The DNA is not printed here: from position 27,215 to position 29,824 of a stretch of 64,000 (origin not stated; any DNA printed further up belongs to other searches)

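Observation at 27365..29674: Helicase-loader DciA fused to an envelope TPR lipoprotein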

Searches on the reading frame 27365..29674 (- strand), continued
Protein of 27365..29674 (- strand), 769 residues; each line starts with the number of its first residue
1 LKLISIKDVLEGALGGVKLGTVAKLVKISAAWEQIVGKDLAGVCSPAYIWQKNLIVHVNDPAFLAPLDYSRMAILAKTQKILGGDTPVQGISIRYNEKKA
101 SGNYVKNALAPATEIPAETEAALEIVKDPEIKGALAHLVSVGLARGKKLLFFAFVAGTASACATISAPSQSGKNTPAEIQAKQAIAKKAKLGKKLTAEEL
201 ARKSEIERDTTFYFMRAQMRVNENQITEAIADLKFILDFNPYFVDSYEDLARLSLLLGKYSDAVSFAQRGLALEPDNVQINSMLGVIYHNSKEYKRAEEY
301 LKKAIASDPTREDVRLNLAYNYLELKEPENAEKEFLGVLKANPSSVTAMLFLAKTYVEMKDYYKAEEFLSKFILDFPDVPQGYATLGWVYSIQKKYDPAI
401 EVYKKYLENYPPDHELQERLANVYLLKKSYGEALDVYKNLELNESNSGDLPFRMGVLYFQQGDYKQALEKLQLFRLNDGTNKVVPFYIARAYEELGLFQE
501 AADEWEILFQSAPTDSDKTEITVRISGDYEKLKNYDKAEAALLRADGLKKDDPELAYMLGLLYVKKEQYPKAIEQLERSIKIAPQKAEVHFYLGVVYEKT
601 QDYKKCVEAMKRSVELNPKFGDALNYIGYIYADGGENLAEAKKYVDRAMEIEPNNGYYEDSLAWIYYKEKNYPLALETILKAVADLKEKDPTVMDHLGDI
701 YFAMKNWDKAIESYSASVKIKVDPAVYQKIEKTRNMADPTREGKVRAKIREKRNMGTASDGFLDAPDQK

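Call 18: find_encoding_contigs(protein=P0007, flank=8000, max_places=2)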
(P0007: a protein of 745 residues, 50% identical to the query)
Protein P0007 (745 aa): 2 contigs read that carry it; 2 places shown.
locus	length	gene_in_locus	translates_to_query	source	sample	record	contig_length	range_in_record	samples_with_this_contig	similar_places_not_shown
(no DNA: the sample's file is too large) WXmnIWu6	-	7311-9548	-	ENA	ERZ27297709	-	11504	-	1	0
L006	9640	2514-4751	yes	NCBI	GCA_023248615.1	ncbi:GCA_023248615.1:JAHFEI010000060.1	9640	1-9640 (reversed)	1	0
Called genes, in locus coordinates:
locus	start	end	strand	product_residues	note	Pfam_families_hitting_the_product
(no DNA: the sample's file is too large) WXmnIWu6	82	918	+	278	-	PF13292:DXP_synthase_N, PF00456:Transketolase_N, PF00676:E1_dh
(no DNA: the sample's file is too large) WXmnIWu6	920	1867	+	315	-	PF02779:Transket_pyr, PF02780:Transketolase_C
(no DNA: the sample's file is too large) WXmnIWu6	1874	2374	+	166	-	PF01467:CTP_transf_like, PF08218:Citrate_ly_lig (weak)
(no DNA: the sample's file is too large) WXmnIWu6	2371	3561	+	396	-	PF00155:Aminotran_1_2, PF01041:DegT_DnrJ_EryC1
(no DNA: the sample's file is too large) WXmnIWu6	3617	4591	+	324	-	PF13599:Pentapeptide_4, PF00805:Pentapeptide, PF13599:Pentapeptide_4, PF00805:Pentapeptide, PF07885:Ion_trans_2 (weak)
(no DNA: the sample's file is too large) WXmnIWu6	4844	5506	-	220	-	-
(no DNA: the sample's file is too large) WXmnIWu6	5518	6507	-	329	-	PF08984:DUF1858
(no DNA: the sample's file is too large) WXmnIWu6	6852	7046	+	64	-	-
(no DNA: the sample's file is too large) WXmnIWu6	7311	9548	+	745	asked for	PF05258:DciA, PF25062:ARM_TT21_N, PF14559:TPR_19 (weak), PF12895:ANAPC3 (weak), PF14559:TPR_19 (weak), PF25063:ARM_TT21_C, PF23914:TPR_CcmH_CycH, PF14559:TPR_19 (weak), +24 more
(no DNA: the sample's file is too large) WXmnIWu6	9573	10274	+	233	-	-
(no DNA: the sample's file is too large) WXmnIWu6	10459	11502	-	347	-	?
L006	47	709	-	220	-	-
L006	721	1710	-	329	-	PF08984:DUF1858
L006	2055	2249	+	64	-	-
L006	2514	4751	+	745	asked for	PF05258:DciA, PF25062:ARM_TT21_N, PF14559:TPR_19 (weak), PF12895:ANAPC3 (weak), PF14559:TPR_19 (weak), PF25063:ARM_TT21_C, PF23914:TPR_CcmH_CycH, PF14559:TPR_19 (weak), +24 more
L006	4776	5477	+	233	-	-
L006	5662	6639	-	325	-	PF00512:HisKA (weak), PF02518:HATPase_c, PF00072:Response_reg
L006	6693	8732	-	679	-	-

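Call 19: find_encoding_contigs(protein=P0008, flank=8000, max_places=2)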
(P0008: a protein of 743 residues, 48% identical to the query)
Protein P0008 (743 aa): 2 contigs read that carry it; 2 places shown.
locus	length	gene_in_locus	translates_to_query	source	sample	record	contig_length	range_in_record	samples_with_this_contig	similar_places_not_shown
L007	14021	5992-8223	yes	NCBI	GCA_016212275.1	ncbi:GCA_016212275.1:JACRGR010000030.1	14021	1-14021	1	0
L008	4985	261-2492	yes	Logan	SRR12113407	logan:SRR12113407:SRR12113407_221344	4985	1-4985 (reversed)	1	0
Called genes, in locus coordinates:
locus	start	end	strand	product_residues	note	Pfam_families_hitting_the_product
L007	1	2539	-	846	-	PF03710:GlnE, PF03445:DUF294 (faint), PF08335:GlnD_UR_UTase, PF03710:GlnE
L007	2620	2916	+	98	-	PF01909:NTP_transf_2, PF18765:Polbeta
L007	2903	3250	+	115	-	PF01934:HepT-like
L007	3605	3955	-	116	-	PF13560:HTH_31, PF12844:HTH_19, PF01381:HTH_3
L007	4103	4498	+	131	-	PF00072:Response_reg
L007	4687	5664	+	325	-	PF04166:PdxA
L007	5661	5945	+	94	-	PF11731:Cdd1, PF14520:HHH_5 (faint), PF10391:DNA_pol_lambd_f (weak)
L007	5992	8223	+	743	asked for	PF05258:DciA, PF23914:TPR_CcmH_CycH (weak), PF13432:TPR_16 (weak), PF14559:TPR_19, PF25063:ARM_TT21_C, PF23914:TPR_CcmH_CycH (weak), PF14559:TPR_19, PF13414:TPR_11 (weak), +19 more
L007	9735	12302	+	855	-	PF02861:Clp_N, PF23569:NBD_SMAX1, PF00004:AAA, PF17871:AAA_lid_9, PF00158:Sigma54_activat, PF00004:AAA, PF07724:AAA_2, PF07728:AAA_5, +13 more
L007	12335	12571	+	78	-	-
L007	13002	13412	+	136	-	PF01909:NTP_transf_2, PF18765:Polbeta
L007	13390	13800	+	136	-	PF01934:HepT-like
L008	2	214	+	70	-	?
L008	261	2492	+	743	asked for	PF05258:DciA, PF23914:TPR_CcmH_CycH (weak), PF13432:TPR_16 (weak), PF14559:TPR_19, PF25063:ARM_TT21_C, PF23914:TPR_CcmH_CycH (weak), PF14559:TPR_19, PF13414:TPR_11 (weak), +19 more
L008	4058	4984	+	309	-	?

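Call 24: find_encoding_contigs(protein=P0010, flank=5000, max_places=1)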
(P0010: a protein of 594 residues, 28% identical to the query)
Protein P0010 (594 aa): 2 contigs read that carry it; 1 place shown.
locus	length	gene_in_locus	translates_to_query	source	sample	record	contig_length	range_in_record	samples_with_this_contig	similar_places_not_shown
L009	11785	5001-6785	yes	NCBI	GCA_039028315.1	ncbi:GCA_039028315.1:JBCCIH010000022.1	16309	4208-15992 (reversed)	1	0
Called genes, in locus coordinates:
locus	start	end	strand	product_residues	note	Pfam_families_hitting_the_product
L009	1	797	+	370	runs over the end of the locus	PF20245:DUF6600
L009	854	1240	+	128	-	-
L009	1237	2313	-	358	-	PF04055:Radical_SAM, PF19288:CofH_C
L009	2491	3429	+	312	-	PF21959:DUF6923, PF18203:IPTL-CTERM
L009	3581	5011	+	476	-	PF01841:Transglut_core, PF13471:Transglut_core3 (weak)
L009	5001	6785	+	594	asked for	PF25062:ARM_TT21_N, PF23914:TPR_CcmH_CycH, PF12895:ANAPC3, PF14559:TPR_19, PF13414:TPR_11, PF13432:TPR_16, PF13424:TPR_12, PF13414:TPR_11, +46 more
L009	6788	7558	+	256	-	PF14125:DUF4292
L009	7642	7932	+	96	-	PF00381:PTS-HPr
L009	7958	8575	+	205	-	PF01810:LysE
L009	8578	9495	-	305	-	PF06800:Sugar_transport (faint), PF00892:EamA, PF03151:TPT (faint), PF00892:EamA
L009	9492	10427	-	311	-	PF13593:SBF_like, PF03547:Mem_trans (weak), PF01758:SBF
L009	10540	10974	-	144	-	PF02472:ExbD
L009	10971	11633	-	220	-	PF01618:MotA_ExbB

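Call 25: find_encoding_contigs(protein=P0014, flank=5000, max_places=1)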
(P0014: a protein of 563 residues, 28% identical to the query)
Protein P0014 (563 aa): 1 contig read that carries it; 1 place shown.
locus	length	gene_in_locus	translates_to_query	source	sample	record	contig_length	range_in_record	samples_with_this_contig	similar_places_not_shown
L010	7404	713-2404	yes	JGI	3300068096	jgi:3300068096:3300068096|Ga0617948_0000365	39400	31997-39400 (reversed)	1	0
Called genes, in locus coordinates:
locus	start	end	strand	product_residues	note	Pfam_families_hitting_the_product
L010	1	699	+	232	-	?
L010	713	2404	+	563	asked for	PF12895:ANAPC3 (weak), PF14559:TPR_19 (weak), PF14559:TPR_19 (weak), PF13428:TPR_14 (weak), PF23914:TPR_CcmH_CycH (weak), PF13424:TPR_12 (weak), PF13429:TPR_15 (weak), PF13414:TPR_11, +23 more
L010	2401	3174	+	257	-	-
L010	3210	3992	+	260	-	PF08443:RimK, PF02955:GSH-S_ATP (weak)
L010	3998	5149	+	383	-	PF01966:HD (weak), PF13286:HD_assoc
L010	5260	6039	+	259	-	PF27030:AbpE_bact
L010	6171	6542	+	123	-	-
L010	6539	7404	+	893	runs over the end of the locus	PF01624:MutS_I, PF05188:MutS_II, PF03266:NTPase_1 (faint), PF05192:MutS_III, PF05190:MutS_IV, PF00488:MutS_V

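Call 26: find_encoding_contigs(protein=P0029, flank=5000, max_places=1)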
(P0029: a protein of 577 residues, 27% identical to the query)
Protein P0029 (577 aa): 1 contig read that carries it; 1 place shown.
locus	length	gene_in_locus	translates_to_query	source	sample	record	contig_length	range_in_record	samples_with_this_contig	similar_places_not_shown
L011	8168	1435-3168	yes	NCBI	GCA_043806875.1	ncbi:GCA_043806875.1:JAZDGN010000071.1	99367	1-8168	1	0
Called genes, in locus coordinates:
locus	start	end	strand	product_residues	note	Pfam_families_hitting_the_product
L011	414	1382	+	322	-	PF00140:Sigma70_r1_2, PF04542:Sigma70_r2, PF04545:Sigma70_r4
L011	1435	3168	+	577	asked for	PF00515:TPR_1 (weak), PF07719:TPR_2 (weak), PF13181:TPR_8 (weak), PF14559:TPR_19, PF25063:ARM_TT21_C (weak), PF14559:TPR_19 (weak), PF09976:TPR_21 (weak), PF13424:TPR_12 (weak), +24 more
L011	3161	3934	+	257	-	-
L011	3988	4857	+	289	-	PF01656:CbiA, PF02374:ArsA_ATPase (weak), PF09140:MipZ (weak), PF10609:ParA, PF13500:AAA_26 (faint), PF13614:AAA_31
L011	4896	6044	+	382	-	PF01966:HD, PF13286:HD_assoc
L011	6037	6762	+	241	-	PF27030:AbpE_bact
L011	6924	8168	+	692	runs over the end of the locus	PF00005:ABC_tran, PF02463:SMC_N (faint), PF13304:AAA_21 (weak), PF00005:ABC_tran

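Call 27: find_related_loci(query=A1, collection=genome_contigs, flank=4000)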
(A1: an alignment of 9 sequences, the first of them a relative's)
Query A1 (767 aa) in genome_contigs; peptide patterns used: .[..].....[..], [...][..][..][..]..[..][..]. (x = any residue, [..] = any of these).
237 stretches matched a pattern; 17 encode a relative of the query (tblastn E <= 1e-3); 17 distinct loci.
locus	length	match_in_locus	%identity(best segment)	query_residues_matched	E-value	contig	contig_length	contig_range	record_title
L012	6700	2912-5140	56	1-743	0e+0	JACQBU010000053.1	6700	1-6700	MAG: Nitrospinota bacterium isolate NC_groundwater_950_Pr1_S-0.2um_59_16 Montesol18-Sp2_coassembly_scaffold_340535, whol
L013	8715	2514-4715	50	1-736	0e+0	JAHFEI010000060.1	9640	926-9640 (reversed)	MAG: Nitrospinales bacterium isolate nzgw265 NODE_18377_length_9641_cov_2.927731, whole genome shotgun sequence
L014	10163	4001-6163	48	1-735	0e+0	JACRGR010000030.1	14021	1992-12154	MAG: Nitrospinota bacterium isolate NC_groundwater_1756_Pr3_B-0.1um_59_45 SR-2_scaffold_141_1153624, whole genome shotgu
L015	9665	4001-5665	23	172-730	3e-19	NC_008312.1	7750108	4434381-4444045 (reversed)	Trichodesmium erythraeum IMS101, complete sequence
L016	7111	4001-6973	23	163-713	9e-12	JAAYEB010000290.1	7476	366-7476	MAG: Fibrobacter sp. isolate AS06rmzACSIP_609 362161_AS06, whole genome shotgun sequence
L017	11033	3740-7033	22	163-721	4e-10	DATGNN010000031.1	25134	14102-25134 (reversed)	MAG TPA_asm: Chitinispirillaceae bacterium isolate SMAG_U10344 k141_1249468, whole genome shotgun sequence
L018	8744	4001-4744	29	225-462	3e-9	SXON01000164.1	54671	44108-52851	MAG: Proteobacteria bacterium isolate F1-120-MAGs226 F1-120__c555030, whole genome shotgun sequence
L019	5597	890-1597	21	341-616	7e-8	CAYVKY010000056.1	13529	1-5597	MAG TPA_asm: uncultured Ignavibacterium sp. isolate SRP089250_co1_30 genome assembly, contig: NODE_8047_length_13529_cov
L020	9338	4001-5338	28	261-727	8e-8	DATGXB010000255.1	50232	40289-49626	MAG TPA_asm: Nostocaceae cyanobacterium isolate SMAG_U10597 k141_155635, whole genome shotgun sequence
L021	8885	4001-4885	22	245-675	1e-6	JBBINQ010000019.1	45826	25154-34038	MAG: candidate division WOR-3 bacterium isolate SLS170214_bin_26 NODE_982_length_45826_cov_19.414695, whole genome shotg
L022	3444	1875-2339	27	260-652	1e-6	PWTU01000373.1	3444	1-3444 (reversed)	MAG: Ignavibacteriales bacterium isolate CSSed11_208 CS-Sed11-C71174, whole genome shotgun sequence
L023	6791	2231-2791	22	203-406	2e-6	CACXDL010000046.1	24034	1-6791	uncultured bacterium isolate RUG11158 genome assembly, contig: RUG11158_asm_46, whole genome shotgun sequence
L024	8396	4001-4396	24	265-708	1e-6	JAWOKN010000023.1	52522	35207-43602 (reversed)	MAG: Bacteroidota bacterium isolate bin_159 c_000050935087, whole genome shotgun sequence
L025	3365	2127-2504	29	260-642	3e-6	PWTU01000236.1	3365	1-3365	MAG: Ignavibacteriales bacterium isolate CSSed11_208 CS-Sed11-C73908, whole genome shotgun sequence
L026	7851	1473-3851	23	190-718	9e-9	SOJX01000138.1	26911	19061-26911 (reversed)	MAG: Planctomycetota bacterium isolate E44_bin39 NODE_488_length_26911_cov_7.849196, whole genome shotgun sequence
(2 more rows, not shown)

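Call 34: search_protein_families(library=pfam, proteins=[L003:10290-11003:+, L006:4776-5477:+, L009:6788-7558:+, L010:2401-3174:+, L011:3161-3934:+], max_evalue=10)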
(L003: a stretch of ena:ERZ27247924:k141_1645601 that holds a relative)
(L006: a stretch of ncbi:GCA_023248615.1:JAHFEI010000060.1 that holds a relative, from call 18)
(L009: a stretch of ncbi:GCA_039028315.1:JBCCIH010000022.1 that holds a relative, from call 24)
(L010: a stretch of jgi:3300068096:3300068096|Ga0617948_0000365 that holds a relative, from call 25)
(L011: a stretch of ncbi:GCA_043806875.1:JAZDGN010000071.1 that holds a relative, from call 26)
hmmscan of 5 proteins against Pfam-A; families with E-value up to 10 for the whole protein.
L003:10290-11003:+ (237 aa): 1 family
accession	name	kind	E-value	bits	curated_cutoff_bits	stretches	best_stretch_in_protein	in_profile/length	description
PF21551.2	CSL4_N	-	0.099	12.8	27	1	189-213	14-38/57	Exosome complex component CSL4, N-terminal domain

L006:4776-5477:+ (233 aa): 1 family
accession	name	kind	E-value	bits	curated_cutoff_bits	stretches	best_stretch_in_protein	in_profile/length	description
PF20487.3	DUF6726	-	0.29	11.5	27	1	2-25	4-32/58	Family of unknown function (DUF6726)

L009:6788-7558:+ (256 aa): 5 families
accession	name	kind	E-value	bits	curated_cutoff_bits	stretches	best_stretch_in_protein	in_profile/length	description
PF14125.13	DUF4292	-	1.4e-13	51.4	23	1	49-251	3-200/209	Domain of unknown function (DUF4292)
PF03550.21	LolB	-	0.0005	20.6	23.7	1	61-238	11-149/151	Outer membrane lipoprotein LolB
PF17131.11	LolA_like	-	0.0032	17.6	30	1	182-255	106-180/184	Outer membrane lipoprotein-sorting protein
PF15144.11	DUF4576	-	0.097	13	27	1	4-26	3-25/88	Domain of unknown function (DUF4576)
PF20205.3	DUF6567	-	0.23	11.8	27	1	6-59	4-56/123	Family of unknown function (DUF6567)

L010:2401-3174:+ (257 aa): 3 families
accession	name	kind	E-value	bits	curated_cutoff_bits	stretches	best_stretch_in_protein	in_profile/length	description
PF14125.13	DUF4292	-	0.00012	22.2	23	1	107-230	57-176/209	Domain of unknown function (DUF4292)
PF20867.3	UVSSA_N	-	0.06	13.4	23.8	1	3-67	59-122/142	UVSSA N-terminal domain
PF17131.11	LolA_like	-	0.12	12.4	30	1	179-252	103-177/184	Outer membrane lipoprotein-sorting protein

L011:3161-3934:+ (257 aa): 1 family
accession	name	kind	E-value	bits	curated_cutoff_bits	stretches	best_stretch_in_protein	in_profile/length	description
PF13185.12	GAF_2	-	0.02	15.6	28.6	1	55-145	20-107/136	GAF domain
